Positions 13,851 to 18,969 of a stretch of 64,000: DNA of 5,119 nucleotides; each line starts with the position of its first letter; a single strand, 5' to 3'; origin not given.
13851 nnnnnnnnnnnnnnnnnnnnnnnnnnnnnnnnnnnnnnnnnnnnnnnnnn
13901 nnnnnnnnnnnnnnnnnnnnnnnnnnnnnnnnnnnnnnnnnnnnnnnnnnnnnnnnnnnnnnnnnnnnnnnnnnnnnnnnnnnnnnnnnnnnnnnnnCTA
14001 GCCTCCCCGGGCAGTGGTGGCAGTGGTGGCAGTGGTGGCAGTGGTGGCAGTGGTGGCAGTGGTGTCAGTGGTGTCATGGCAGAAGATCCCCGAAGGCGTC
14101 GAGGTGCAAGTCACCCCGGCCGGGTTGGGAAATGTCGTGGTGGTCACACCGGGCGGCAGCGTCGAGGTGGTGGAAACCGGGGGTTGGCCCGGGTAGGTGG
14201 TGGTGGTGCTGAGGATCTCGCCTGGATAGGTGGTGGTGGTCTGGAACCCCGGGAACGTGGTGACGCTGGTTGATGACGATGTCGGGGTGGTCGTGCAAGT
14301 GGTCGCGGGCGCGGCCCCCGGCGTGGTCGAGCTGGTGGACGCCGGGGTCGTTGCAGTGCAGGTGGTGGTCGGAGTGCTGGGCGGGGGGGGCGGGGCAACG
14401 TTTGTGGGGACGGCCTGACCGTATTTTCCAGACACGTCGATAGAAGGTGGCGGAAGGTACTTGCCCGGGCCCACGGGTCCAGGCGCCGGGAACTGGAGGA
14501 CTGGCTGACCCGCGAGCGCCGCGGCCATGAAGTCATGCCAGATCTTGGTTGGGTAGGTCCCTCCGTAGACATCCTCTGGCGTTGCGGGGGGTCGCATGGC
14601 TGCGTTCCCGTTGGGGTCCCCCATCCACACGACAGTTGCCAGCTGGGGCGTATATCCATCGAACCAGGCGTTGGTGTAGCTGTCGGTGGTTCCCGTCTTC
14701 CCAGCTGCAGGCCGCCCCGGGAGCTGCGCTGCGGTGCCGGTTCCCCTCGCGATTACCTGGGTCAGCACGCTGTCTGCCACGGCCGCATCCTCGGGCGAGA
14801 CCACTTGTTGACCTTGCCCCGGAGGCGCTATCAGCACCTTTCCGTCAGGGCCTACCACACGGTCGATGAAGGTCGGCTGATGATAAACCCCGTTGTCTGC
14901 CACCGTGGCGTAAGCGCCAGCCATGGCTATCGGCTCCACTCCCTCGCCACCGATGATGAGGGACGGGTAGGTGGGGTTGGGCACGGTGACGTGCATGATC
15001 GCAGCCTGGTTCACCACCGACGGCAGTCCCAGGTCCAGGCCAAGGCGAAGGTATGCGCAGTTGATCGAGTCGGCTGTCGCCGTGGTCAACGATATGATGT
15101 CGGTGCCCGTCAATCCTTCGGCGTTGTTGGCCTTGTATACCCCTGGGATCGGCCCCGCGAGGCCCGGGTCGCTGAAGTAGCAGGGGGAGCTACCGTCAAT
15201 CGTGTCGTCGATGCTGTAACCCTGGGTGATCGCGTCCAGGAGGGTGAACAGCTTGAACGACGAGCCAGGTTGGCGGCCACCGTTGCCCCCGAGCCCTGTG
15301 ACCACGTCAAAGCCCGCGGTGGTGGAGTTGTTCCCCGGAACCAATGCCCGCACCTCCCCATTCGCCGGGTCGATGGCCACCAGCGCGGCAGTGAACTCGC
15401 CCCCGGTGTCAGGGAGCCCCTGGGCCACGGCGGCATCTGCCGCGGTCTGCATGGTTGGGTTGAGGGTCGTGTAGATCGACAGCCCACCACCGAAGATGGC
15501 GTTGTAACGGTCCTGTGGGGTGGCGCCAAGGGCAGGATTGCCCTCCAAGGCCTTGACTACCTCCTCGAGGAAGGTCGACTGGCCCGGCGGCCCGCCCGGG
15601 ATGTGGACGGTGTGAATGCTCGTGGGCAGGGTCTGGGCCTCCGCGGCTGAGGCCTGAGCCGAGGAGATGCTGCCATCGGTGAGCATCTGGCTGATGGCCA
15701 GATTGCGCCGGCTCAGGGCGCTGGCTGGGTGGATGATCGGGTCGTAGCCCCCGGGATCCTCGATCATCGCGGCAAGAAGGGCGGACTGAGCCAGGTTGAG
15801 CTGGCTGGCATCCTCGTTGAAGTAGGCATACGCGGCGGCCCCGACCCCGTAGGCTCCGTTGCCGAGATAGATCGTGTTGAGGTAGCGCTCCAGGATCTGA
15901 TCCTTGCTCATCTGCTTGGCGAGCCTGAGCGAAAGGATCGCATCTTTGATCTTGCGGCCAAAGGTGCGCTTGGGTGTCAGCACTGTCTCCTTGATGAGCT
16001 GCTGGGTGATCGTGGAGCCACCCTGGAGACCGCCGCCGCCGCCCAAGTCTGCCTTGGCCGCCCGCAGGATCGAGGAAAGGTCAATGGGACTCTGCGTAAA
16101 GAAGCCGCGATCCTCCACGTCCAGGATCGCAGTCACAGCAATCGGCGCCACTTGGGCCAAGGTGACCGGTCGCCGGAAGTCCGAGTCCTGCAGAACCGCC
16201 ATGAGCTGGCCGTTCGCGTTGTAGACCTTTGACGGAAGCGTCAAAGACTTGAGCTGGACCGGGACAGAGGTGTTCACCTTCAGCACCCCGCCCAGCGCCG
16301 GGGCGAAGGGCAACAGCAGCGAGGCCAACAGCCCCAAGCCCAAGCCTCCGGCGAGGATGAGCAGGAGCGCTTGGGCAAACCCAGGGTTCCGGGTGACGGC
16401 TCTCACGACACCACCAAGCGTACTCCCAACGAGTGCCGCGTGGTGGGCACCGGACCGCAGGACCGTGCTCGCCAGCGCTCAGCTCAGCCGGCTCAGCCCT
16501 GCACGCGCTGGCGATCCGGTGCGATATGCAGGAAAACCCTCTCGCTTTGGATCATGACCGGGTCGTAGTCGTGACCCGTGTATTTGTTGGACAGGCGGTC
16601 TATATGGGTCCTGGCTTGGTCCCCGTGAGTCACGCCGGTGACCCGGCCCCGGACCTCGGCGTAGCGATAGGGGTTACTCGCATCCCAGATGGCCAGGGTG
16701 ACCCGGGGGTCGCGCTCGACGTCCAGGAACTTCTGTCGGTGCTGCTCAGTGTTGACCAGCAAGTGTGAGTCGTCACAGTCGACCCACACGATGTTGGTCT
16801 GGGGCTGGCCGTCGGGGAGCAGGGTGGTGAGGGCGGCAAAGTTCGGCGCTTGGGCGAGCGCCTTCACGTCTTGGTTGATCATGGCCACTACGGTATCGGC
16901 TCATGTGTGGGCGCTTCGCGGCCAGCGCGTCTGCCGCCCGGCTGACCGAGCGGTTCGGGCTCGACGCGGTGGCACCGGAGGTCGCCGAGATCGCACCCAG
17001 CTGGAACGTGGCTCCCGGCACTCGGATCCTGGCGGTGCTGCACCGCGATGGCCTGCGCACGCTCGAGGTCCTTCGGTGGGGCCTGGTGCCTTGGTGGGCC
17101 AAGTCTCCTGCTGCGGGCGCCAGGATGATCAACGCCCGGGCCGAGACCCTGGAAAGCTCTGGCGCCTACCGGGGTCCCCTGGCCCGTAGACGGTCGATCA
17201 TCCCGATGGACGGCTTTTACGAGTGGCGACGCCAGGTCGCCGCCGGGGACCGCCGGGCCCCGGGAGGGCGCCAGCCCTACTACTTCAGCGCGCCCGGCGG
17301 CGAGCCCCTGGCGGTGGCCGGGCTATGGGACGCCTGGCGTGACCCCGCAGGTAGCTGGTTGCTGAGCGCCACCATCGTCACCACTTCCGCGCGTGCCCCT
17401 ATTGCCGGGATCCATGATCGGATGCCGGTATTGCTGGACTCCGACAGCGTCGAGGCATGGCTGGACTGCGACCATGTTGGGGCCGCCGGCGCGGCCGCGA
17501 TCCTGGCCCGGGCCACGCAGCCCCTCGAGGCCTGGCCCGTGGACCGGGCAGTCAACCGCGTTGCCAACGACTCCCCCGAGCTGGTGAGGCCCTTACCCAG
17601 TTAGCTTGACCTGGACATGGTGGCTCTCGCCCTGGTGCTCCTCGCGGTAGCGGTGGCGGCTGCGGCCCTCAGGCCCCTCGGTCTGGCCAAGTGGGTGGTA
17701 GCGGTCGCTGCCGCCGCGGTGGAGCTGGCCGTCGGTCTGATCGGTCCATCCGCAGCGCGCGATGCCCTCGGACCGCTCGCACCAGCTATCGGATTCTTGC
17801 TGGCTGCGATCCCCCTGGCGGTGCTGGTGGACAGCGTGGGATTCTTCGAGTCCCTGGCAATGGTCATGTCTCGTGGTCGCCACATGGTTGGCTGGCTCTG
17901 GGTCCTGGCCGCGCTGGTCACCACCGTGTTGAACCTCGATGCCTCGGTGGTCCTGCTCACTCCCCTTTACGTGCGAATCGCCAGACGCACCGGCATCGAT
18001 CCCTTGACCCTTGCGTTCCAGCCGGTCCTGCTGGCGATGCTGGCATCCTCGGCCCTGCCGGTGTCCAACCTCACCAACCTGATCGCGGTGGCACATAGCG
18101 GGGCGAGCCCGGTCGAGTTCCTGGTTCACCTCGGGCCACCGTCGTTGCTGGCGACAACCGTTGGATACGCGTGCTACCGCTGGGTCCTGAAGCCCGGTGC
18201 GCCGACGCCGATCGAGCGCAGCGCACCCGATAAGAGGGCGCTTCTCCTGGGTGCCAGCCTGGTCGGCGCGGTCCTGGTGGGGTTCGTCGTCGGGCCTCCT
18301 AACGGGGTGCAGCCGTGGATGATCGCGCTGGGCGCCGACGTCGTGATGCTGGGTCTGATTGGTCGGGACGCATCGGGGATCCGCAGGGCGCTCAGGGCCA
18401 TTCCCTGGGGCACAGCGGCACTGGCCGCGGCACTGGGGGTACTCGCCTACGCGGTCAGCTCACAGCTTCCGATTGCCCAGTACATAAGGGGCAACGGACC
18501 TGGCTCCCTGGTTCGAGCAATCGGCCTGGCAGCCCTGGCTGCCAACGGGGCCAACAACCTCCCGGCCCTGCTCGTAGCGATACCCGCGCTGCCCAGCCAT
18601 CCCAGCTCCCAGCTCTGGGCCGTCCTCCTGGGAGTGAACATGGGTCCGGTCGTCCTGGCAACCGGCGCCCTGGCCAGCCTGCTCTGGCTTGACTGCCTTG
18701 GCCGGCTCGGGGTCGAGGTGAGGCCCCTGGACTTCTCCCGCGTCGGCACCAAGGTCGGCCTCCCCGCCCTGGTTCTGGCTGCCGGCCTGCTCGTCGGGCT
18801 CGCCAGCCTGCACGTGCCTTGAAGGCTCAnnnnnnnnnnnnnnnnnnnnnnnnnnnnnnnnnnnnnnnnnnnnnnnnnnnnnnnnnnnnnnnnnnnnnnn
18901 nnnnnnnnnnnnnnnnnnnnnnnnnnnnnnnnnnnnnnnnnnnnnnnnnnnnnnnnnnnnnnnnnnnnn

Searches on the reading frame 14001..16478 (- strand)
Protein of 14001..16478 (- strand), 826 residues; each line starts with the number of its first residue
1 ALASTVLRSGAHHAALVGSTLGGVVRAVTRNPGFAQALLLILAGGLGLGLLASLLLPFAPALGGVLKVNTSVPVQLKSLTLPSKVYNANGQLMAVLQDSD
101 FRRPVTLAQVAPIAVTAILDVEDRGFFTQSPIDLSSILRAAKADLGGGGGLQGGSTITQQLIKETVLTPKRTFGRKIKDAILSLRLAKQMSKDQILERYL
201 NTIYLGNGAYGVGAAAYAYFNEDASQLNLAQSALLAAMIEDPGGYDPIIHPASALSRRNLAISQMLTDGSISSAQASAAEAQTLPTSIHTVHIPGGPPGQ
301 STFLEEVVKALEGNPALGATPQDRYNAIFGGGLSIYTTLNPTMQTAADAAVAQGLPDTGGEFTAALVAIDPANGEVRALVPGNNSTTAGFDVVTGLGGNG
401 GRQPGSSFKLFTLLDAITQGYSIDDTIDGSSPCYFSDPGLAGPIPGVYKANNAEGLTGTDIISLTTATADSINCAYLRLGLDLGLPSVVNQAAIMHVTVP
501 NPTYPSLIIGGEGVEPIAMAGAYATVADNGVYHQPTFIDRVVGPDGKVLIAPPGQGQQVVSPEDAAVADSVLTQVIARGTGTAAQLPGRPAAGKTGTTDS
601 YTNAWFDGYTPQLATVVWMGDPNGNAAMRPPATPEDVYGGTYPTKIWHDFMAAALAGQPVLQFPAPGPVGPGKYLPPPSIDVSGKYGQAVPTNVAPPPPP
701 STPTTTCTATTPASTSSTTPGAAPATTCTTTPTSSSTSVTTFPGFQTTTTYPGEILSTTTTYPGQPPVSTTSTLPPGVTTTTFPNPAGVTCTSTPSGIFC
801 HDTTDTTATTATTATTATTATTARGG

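Call 32: search_protein_families(library=pfam, proteins=[window:14001-16478:-], max_evalue=0.001)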
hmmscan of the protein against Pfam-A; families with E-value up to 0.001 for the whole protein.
window:14001-16478:- (826 aa): 2 families
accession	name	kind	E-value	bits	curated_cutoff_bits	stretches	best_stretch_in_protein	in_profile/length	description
PF00912.28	Transgly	-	2.6e-54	183.8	27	1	90-265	2-177/178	Transglycosylase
PF00905.27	Transpeptidase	-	2.2e-20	73.5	22.1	1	365-619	2-278/299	Penicillin binding protein transpeptidase domain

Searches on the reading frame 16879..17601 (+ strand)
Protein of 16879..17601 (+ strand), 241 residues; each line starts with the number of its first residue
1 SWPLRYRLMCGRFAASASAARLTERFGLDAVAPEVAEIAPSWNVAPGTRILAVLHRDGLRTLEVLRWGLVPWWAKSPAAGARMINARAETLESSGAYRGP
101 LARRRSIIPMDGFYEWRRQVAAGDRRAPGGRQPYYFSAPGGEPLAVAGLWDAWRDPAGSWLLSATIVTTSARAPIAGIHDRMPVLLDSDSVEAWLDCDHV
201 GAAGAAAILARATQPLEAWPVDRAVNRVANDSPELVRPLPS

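Call 32: search_protein_families(library=pfam, proteins=[window:16879-17601:+], max_evalue=0.001)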
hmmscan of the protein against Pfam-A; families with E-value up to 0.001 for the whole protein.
window:16879-17601:+ (241 aa): 1 family
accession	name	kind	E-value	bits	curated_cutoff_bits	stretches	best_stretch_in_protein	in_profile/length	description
PF02586.19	SRAP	-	1.8e-65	220.9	27.1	1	9-228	1-214/214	SOS response associated peptidase (SRAP)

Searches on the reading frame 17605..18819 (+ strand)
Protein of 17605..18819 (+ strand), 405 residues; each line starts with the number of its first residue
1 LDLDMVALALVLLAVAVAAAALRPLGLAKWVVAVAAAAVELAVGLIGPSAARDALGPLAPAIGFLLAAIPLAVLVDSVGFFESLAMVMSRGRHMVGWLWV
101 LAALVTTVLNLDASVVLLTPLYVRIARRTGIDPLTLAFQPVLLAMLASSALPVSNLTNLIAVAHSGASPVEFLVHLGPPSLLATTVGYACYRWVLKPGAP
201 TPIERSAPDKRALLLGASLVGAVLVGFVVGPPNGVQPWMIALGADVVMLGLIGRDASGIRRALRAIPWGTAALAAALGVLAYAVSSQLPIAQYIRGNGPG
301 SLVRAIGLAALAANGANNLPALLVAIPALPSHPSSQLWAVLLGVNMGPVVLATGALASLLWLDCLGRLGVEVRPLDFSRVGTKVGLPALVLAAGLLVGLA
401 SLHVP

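Call 32: search_protein_families(library=pfam, proteins=[window:17605-18819:+], max_evalue=0.001)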
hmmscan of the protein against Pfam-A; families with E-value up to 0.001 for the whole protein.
window:17605-18819:+ (405 aa): 2 families
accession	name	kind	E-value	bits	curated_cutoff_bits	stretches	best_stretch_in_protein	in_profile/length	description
PF03600.22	CitMHS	-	3.9e-23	82.5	31.9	1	24-340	8-333/336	Citrate transporter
PF02040.21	ArsB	-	5.5e-06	26.4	22.2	1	24-392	17-415/423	Arsenical pump membrane protein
